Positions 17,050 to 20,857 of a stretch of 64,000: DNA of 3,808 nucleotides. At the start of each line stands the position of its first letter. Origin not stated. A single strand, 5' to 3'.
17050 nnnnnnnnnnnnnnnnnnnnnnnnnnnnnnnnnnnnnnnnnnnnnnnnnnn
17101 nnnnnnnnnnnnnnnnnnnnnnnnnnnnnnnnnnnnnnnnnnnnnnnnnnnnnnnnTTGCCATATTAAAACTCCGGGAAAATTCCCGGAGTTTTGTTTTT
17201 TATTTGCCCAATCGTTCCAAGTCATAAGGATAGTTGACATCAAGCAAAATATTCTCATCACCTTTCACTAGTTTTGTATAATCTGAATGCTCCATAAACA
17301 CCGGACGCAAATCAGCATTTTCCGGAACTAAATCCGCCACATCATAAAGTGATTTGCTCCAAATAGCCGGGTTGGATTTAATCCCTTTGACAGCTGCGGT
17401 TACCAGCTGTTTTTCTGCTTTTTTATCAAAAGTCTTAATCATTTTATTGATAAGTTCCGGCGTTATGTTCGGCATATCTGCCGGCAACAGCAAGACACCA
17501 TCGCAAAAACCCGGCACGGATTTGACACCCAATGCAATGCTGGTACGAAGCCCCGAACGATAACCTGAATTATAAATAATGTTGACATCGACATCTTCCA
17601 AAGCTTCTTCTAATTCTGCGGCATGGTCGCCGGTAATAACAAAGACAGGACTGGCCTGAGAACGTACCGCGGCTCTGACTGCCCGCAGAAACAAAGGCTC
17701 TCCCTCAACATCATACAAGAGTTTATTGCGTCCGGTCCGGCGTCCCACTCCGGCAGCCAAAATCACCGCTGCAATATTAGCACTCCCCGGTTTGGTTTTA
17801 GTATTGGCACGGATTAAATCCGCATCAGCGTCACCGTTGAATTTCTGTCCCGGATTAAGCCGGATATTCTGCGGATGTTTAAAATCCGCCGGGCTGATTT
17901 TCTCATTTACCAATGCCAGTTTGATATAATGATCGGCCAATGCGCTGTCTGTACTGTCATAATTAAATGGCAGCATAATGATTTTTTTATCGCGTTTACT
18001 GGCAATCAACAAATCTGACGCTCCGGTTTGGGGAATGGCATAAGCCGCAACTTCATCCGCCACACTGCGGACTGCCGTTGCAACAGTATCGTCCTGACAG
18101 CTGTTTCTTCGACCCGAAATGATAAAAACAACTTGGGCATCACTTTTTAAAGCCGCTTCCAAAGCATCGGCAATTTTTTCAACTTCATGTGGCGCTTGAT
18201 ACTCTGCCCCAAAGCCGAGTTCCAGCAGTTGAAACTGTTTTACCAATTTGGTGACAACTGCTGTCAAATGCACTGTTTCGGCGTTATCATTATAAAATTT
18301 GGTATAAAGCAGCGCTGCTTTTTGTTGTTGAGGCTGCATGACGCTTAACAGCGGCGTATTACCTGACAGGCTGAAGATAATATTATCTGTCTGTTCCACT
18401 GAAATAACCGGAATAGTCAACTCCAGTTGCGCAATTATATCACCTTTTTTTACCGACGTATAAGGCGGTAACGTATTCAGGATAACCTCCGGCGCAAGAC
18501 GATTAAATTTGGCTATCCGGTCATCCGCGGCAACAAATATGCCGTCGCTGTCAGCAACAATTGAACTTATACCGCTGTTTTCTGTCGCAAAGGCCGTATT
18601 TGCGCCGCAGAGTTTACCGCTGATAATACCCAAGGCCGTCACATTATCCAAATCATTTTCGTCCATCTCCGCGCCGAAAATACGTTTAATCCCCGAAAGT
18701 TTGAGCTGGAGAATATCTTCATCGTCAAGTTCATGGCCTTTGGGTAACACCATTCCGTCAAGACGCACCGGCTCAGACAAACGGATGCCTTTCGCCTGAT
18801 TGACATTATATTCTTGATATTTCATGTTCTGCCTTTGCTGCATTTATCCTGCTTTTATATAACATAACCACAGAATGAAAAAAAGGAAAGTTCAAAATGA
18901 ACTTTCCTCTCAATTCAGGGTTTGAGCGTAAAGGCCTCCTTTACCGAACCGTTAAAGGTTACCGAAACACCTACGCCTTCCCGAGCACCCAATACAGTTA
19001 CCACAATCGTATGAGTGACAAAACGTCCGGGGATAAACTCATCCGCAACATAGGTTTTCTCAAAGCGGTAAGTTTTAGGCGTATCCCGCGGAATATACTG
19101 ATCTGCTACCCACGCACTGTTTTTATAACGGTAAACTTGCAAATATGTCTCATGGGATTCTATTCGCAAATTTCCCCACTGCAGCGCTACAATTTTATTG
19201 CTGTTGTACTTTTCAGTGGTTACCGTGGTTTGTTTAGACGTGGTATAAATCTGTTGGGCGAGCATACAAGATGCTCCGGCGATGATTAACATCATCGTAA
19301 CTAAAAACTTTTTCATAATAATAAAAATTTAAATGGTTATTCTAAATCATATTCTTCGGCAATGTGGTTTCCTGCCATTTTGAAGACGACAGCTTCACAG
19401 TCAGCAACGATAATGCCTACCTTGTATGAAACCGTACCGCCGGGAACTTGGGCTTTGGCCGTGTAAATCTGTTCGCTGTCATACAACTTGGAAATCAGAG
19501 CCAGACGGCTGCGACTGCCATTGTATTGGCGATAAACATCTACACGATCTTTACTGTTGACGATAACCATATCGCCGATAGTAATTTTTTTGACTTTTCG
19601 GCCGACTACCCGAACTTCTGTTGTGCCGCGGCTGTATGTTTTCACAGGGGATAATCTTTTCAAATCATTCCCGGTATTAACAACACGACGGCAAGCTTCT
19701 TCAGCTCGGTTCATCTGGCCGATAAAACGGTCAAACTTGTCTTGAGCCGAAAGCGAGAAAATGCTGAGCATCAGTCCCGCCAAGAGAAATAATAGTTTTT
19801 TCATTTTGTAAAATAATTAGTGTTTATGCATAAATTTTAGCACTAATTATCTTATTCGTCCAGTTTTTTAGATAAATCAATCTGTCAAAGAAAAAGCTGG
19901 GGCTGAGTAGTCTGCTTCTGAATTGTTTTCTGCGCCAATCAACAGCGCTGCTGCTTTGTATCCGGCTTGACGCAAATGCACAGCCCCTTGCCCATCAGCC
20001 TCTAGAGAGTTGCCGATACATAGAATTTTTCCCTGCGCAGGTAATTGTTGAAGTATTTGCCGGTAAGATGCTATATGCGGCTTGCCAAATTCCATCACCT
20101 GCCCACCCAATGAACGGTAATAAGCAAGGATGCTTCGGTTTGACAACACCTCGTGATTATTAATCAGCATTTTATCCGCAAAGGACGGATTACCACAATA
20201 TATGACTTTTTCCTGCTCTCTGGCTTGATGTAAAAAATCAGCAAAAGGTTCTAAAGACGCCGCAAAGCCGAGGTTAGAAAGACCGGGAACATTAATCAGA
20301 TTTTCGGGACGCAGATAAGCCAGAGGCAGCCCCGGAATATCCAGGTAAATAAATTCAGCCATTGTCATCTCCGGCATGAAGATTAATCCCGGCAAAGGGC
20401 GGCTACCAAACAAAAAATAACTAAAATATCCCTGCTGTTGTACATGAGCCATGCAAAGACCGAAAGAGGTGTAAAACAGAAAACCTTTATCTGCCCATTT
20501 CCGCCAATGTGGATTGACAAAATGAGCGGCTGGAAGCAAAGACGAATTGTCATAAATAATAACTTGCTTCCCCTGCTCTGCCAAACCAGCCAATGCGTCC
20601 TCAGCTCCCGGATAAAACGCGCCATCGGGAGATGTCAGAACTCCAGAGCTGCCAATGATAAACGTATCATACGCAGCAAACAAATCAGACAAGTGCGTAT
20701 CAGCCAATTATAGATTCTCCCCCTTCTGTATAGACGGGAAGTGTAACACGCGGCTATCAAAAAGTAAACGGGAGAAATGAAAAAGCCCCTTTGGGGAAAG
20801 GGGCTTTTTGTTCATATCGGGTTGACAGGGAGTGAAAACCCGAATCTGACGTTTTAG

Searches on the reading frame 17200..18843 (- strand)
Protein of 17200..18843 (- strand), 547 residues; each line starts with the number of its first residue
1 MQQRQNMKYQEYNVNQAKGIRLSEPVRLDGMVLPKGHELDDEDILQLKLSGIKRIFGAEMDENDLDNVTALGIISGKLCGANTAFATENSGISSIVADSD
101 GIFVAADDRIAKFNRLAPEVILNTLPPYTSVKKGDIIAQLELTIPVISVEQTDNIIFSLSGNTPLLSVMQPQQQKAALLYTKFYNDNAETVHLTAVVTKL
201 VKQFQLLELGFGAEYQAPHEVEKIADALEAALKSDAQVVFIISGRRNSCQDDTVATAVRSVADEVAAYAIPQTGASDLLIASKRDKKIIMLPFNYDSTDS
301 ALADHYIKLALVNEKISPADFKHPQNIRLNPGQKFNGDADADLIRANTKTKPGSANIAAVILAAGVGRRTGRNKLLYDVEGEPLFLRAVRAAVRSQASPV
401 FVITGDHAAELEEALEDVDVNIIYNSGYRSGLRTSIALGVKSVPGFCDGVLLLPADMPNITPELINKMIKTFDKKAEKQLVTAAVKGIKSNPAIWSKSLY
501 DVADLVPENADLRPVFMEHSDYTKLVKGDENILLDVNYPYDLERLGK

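Call 12: search_protein_families(library=ncbifam, proteins=[window:17200-18843:-], max_evalue=0.001)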
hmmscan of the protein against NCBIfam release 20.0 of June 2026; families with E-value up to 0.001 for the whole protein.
window:17200-18843:- (547 aa): 26 families (the best 25 are shown)
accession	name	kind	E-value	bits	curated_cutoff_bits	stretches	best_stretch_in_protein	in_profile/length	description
TIGR03310.1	matur_MocA_YgfJ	equivalog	3e-30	105.6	186.45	1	359-542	2-185/188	molybdenum cofactor cytidylyltransferase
NF045665.1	NTPtran_DVU1551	equivalog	8.9e-29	100.6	315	1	357-545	1-189/359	DVU_1551 family NTP transferase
TIGR03202.1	pucB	equivalog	1.5e-19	70.5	235.05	1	357-540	1-190/192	xanthine dehydrogenase accessory protein PucB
NF001457.0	PRK00317.1-3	equivalog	2e-13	50.3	164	1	358-544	3-192/200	molybdenum cofactor guanylyltransferase MobA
NF010935.0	PRK14355.1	equivalog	1.6e-11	43.6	718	1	355-479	2-129/459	bifunctional UDP-N-acetylglucosamine diphosphorylase/glucosamine-1-phosphate N-acetyltransferase GlmU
NF001855.0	PRK00576.1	equivalog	1.1e-10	41.4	205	1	354-543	4-190/197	molybdenum cofactor guanylyltransferase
NF010933.0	PRK14353.1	equivalog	3.6e-10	39.1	505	1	356-478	5-130/453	bifunctional UDP-N-acetylglucosamine diphosphorylase/glucosamine-1-phosphate N-acetyltransferase GlmU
NF053639.1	Mfer334_fam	equivalog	4.3e-10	39.8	260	1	372-479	25-133/209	pseudomurein biosynthesis protein PmurB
NF002741.0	PRK02726.1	equivalog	7.5e-10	38.8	179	1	355-493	6-139/200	molybdenum cofactor guanylyltransferase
TIGR01173.1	glmU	equivalog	1.1e-09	37.7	366.85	1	358-487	2-131/452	bifunctional UDP-N-acetylglucosamine diphosphorylase/glucosamine-1-phosphate N-acetyltransferase GlmU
TIGR02665.1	molyb_mobA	equivalog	5.1e-09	36.4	151.85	1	357-502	1-143/186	molybdenum cofactor guanylyltransferase MobA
TIGR00453.1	ispD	equivalog_domain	1.3e-08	34.5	181.3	1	359-485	2-130/219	2-C-methyl-D-erythritol 4-phosphate cytidylyltransferase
NF010932.0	PRK14352.1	equivalog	2.1e-08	33.3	611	1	355-482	5-137/488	bifunctional UDP-N-acetylglucosamine diphosphorylase/glucosamine-1-phosphate N-acetyltransferase GlmU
NF045782.1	NicBOxredNboR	equivalog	4.9e-08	32.9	260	1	354-472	6-124/206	nicotine blue oxidoreductase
NF010940.0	PRK14360.1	equivalog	5e-08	31.9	602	1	357-505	2-153/452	bifunctional UDP-N-acetylglucosamine diphosphorylase/glucosamine-1-phosphate N-acetyltransferase GlmU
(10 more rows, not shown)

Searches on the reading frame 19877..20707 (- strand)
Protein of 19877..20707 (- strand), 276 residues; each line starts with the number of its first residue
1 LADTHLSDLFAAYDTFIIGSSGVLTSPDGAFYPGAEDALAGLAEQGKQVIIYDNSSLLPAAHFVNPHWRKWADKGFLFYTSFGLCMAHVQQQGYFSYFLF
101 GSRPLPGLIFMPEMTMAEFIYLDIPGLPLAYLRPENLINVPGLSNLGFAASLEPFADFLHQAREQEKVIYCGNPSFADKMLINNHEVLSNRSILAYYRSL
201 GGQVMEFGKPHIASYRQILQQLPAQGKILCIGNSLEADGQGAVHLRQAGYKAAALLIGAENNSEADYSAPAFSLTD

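Call 6: search_protein_families(library=pfam, proteins=[window:19877-20707:-], max_evalue=0.01)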
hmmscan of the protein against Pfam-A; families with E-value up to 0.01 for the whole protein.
window:19877-20707:- (276 aa): 2 families
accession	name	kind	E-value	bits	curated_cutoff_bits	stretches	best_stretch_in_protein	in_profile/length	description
PF13344.12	Hydrolase_6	-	9e-06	26.1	27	0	18-60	3-44/101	Haloacid dehalogenase-like hydrolase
PF00702.32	Hydrolase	-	0.0014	19.5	26.4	0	199-242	144-187/191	haloacid dehalogenase-like hydrolase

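Call 12: search_protein_families(library=ncbifam, proteins=[window:19877-20707:-], max_evalue=0.001)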
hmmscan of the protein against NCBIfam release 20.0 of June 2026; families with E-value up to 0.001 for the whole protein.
window:19877-20707:- (276 aa): 2 families
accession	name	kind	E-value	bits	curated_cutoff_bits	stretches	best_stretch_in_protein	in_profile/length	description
TIGR01459.1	HAD-SF-IIA-hyp4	hypoth_equivalog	1.5e-15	57.3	103.75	1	154-246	142-234/242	TIGR01459 family HAD-type hydrolase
TIGR01460.1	HAD-SF-IIA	subfamily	7.1e-09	35.8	100.15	1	161-244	149-235/246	HAD-IIA family hydrolase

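Call 13: find_encoding_contigs(protein=window:19877-20707:-, flank=10000, max_places=10)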
Protein window:19877-20707:- (276 aa): 22 contigs read that carry it; 8 places shown.
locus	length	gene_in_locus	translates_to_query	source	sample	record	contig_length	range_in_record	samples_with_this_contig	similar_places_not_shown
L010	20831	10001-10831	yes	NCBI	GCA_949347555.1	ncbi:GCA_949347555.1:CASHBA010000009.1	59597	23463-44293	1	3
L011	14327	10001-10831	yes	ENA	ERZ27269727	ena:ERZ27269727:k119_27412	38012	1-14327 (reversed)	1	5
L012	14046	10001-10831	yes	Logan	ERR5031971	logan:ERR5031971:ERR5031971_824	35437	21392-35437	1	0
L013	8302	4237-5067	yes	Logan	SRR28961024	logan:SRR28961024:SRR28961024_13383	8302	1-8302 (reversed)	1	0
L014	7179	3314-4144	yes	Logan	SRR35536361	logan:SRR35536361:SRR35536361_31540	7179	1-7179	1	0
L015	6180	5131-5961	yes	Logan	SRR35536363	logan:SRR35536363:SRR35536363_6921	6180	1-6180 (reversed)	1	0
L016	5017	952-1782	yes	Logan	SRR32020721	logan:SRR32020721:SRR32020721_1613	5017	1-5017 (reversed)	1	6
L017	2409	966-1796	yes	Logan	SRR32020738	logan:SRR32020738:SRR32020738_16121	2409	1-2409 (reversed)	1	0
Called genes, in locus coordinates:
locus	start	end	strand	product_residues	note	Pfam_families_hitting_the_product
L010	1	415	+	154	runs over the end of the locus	PF13302:Acetyltransf_3 (weak), PF00583:Acetyltransf_1, PF13673:Acetyltransf_10, PF13508:Acetyltransf_7, PF08445:FR47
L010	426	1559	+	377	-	PF00534:Glycos_transf_1, PF13692:Glyco_trans_1_4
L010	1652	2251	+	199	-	PF17836:PglD_N, PF25087:GMPPB_C (faint), PF25084:LbH_EIF2B (weak), PF00132:Hexapep, PF14602:Hexapep_2 (weak)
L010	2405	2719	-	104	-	-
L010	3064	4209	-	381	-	PF01527:HTH_Tnp_1 (faint), PF13384:HTH_23 (faint), PF13276:HTH_21, PF00665:rve, PF13683:rve_3, PF13333:rve_2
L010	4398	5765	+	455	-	PF07693:KAP_NTPase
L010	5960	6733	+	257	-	PF01381:HTH_3, PF08279:HTH_11 (faint), PF12844:HTH_19, PF13412:HTH_24 (weak), PF13443:HTH_26, PF13560:HTH_31, PF13274:SocA_Panacea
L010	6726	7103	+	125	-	-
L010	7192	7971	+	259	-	PF01909:NTP_transf_2 (weak)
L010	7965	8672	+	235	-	PF20247:DUF6602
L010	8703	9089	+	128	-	-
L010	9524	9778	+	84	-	-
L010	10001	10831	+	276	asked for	PF13344:Hydrolase_6 (faint)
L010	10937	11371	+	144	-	-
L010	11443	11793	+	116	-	-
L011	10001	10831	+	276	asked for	PF13344:Hydrolase_6 (faint)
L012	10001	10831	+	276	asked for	PF13344:Hydrolase_6 (faint)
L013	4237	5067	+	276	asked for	PF13344:Hydrolase_6 (faint)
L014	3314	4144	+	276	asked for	PF13344:Hydrolase_6 (faint)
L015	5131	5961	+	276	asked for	PF13344:Hydrolase_6 (faint)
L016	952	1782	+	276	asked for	PF13344:Hydrolase_6 (faint)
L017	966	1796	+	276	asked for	PF13344:Hydrolase_6 (faint)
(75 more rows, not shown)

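Call 23: find_related_loci(query=window:19877-20707:-, collection=genome_contigs, flank=10000)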
Query window:19877-20707:- (276 aa) in genome_contigs; peptide patterns used: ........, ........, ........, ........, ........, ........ (x = any residue, [..] = any of these).
30 stretches matched a pattern, but none encodes a relative of the query by tblastn (E <= 1e-3).
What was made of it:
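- Tried and rejected: A species-level search with the flanking HAD protein in genome_contigs found no relative (call 23).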
